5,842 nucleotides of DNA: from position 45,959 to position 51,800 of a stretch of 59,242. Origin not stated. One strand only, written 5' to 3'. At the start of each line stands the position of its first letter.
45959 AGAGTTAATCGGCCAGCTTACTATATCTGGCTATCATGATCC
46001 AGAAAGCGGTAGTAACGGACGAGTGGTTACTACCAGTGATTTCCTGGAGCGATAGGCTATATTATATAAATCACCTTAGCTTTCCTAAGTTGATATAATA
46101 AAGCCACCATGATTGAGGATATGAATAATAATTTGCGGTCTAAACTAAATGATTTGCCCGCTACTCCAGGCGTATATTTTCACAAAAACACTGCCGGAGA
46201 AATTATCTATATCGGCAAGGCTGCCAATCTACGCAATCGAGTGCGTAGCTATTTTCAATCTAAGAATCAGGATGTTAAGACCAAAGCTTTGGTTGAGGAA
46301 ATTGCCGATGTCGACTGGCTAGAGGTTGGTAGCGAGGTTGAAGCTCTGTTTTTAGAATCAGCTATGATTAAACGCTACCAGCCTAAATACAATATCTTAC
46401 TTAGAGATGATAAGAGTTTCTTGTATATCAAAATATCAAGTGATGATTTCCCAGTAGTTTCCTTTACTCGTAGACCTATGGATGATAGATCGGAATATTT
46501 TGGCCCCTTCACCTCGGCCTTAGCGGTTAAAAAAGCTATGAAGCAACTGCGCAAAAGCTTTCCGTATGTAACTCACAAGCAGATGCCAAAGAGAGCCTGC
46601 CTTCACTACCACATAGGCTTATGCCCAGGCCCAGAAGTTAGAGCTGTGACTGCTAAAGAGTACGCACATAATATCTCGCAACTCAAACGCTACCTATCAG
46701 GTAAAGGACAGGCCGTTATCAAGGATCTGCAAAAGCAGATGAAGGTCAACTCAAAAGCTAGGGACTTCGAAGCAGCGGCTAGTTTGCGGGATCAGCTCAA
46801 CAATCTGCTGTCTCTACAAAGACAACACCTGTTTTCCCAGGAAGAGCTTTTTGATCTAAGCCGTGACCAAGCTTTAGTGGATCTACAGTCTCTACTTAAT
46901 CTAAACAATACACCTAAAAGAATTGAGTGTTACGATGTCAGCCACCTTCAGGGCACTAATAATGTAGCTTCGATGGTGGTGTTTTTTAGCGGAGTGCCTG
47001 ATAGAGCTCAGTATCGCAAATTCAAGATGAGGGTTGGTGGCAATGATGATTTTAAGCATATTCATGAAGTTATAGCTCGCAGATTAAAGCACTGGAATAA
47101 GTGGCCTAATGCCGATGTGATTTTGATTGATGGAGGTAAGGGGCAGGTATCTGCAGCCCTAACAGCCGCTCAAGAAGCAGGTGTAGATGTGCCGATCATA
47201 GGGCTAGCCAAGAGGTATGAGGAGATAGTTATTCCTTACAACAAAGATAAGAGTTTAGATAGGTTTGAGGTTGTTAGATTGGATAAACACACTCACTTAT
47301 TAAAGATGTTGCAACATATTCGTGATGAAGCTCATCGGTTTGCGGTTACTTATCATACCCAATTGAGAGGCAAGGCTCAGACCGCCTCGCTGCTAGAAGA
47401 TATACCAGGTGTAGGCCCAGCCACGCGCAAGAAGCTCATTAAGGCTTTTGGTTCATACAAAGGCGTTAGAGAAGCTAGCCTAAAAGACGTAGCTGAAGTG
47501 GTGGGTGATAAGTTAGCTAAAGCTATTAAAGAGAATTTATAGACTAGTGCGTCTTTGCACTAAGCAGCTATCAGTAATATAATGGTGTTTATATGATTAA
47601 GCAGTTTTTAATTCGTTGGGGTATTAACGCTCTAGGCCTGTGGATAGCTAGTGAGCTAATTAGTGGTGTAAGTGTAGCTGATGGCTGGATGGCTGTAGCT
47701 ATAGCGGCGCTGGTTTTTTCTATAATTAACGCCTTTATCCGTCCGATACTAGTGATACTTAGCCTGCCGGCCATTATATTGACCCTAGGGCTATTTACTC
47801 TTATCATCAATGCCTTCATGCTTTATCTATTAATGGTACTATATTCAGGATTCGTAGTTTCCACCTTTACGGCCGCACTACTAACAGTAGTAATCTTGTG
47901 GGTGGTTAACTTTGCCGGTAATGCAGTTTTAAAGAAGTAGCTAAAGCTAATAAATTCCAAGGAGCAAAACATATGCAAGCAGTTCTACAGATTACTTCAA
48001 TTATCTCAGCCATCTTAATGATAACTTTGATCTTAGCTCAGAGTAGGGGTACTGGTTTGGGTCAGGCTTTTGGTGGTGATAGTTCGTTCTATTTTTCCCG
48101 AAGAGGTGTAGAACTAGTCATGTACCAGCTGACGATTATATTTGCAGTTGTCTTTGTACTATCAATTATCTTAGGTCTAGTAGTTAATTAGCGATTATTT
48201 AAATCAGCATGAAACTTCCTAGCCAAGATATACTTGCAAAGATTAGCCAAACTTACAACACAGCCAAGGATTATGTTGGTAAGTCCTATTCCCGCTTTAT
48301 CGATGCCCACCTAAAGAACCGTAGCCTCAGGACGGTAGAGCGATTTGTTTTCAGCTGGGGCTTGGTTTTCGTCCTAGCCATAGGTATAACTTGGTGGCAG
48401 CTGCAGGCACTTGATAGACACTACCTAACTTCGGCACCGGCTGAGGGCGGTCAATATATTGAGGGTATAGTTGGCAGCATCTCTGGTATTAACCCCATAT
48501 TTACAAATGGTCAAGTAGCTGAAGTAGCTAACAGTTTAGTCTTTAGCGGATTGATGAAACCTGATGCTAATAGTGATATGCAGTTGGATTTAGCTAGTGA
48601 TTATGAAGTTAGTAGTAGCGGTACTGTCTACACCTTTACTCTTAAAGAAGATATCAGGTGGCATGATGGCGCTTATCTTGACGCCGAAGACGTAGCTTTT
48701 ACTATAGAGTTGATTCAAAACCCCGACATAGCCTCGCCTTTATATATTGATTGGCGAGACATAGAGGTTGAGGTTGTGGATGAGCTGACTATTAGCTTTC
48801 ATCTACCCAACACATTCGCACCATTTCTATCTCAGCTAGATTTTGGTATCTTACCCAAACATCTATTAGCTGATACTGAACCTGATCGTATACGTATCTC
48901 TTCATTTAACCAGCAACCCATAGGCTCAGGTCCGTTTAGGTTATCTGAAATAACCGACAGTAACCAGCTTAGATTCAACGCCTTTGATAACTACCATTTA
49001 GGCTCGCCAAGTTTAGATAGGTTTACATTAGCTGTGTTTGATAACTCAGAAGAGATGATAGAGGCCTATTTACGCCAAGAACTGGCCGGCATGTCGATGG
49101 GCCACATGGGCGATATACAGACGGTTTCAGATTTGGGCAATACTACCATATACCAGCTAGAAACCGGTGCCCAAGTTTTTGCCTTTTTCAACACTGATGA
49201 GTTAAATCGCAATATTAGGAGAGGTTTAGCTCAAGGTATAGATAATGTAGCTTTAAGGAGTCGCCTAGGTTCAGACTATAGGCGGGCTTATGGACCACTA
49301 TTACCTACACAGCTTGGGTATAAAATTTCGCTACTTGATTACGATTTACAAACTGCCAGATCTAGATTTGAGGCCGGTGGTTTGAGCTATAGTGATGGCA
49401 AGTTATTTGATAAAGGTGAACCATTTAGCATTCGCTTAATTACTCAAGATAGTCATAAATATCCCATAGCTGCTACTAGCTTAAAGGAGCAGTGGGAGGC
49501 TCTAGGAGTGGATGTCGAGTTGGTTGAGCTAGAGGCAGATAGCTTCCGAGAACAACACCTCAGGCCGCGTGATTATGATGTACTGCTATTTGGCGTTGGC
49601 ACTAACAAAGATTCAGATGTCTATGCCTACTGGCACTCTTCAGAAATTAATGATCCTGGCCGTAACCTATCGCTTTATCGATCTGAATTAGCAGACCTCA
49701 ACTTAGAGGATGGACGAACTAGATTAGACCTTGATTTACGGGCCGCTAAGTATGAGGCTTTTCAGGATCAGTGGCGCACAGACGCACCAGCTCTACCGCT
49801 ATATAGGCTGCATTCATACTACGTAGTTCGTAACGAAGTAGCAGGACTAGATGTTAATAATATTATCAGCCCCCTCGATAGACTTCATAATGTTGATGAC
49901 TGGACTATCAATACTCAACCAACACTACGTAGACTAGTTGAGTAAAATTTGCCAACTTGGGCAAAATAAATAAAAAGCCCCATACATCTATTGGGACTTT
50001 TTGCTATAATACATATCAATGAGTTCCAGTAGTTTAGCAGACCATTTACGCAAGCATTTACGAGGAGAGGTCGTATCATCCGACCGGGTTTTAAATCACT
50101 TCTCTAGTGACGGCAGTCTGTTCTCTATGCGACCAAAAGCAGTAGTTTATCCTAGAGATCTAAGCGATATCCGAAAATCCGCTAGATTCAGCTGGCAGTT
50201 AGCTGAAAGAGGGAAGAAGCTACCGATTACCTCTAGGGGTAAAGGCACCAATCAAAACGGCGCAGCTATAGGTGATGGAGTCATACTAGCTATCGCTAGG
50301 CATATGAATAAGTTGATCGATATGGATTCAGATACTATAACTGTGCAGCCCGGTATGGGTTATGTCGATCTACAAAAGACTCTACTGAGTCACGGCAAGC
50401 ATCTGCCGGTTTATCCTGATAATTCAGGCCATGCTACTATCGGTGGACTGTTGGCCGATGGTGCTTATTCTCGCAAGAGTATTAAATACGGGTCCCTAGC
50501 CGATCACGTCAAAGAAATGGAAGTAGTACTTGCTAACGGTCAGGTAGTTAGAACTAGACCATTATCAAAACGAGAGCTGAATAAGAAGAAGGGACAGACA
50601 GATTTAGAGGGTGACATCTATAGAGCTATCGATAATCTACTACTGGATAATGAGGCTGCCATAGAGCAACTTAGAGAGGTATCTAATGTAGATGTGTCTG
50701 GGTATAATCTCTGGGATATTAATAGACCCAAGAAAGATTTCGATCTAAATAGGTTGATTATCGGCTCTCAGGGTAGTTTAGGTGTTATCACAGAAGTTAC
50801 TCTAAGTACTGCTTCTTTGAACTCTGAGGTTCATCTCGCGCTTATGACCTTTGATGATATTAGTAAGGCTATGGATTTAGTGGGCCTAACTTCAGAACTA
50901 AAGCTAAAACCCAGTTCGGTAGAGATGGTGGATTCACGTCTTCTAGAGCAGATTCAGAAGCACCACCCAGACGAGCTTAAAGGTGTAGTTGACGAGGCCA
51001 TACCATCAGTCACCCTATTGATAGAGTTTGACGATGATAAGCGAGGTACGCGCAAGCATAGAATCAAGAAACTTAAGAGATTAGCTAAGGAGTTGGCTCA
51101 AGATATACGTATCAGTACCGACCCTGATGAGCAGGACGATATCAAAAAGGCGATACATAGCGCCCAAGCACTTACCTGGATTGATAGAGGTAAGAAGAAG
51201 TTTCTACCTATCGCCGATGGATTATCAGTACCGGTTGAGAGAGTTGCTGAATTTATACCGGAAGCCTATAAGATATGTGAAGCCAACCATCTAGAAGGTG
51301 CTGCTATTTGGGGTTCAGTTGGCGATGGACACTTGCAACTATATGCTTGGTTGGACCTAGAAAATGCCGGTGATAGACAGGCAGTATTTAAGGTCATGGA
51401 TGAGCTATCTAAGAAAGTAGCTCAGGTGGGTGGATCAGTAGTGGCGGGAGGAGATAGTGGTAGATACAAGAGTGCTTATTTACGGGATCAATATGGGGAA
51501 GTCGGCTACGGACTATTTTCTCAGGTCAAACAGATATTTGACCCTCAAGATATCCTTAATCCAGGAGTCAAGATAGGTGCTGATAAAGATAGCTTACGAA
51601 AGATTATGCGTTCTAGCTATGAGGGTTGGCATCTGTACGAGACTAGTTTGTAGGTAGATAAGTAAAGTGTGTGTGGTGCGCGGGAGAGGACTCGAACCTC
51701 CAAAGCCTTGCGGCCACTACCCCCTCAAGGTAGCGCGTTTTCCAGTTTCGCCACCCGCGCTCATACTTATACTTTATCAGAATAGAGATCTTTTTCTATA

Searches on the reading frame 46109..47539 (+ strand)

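Call 92: search_protein_families(library=pfam, proteins=[window:46109-47539:+], max_evalue=0.00001)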
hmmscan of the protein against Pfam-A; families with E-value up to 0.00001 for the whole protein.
window:46109-47539:+ (477 aa): 4 families
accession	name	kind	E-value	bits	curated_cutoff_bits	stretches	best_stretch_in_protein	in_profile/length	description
PF08459.17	UvrC_RNaseH_dom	-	3.7e-49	167.1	22.3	1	260-413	1-159/159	UvrC RNAse H endonuclease domain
PF01541.30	GIY-YIG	-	1.9e-09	38.1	22.6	1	21-95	3-78/78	GIY-YIG catalytic domain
PF14520.12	HHH_5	-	7.3e-09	36.4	27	1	428-475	3-53/57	Helix-hairpin-helix domain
PF02151.25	UVR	-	3.8e-06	26.9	21.5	0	202-233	2-33/36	UvrB/uvrC motif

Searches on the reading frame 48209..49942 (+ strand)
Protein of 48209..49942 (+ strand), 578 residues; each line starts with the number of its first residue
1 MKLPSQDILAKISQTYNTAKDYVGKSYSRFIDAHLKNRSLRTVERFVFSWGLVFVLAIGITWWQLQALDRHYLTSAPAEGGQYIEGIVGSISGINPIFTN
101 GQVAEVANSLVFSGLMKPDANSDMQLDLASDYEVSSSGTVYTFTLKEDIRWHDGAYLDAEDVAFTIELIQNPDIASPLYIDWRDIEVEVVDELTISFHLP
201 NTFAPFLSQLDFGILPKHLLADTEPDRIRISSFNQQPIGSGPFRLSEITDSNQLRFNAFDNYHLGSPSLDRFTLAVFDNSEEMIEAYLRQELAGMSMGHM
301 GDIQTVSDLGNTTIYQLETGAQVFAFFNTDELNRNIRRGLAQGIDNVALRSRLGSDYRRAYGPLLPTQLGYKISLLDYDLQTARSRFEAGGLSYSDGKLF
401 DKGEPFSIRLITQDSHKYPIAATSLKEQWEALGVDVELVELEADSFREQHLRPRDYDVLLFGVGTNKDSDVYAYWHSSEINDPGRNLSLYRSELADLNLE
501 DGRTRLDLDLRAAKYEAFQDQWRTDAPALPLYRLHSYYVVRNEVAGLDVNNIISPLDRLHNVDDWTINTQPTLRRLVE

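Call 92: search_protein_families(library=pfam, proteins=[window:48209-49942:+], max_evalue=0.00001)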
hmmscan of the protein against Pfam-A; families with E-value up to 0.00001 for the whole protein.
window:48209-49942:+ (578 aa): 1 family
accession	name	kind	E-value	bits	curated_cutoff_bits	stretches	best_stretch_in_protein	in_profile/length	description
PF00496.27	SBP_bac_5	-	1.2e-56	192.8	32.4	1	125-476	3-359/368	Bacterial extracellular solute-binding proteins, family 5 Middle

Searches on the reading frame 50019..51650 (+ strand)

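Call 92: search_protein_families(library=pfam, proteins=[window:50019-51650:+], max_evalue=0.00001)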
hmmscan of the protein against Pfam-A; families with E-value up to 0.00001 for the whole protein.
window:50019-51650:+ (544 aa): 2 families
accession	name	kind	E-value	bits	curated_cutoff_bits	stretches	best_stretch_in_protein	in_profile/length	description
PF02913.24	FAD-oxidase_C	-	7.2e-35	121.3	21.2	1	269-516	3-246/248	FAD linked oxidases, C-terminal domain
PF01565.28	FAD_binding_4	-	1.3e-29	103.1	26.4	1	39-179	1-138/139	FAD binding domain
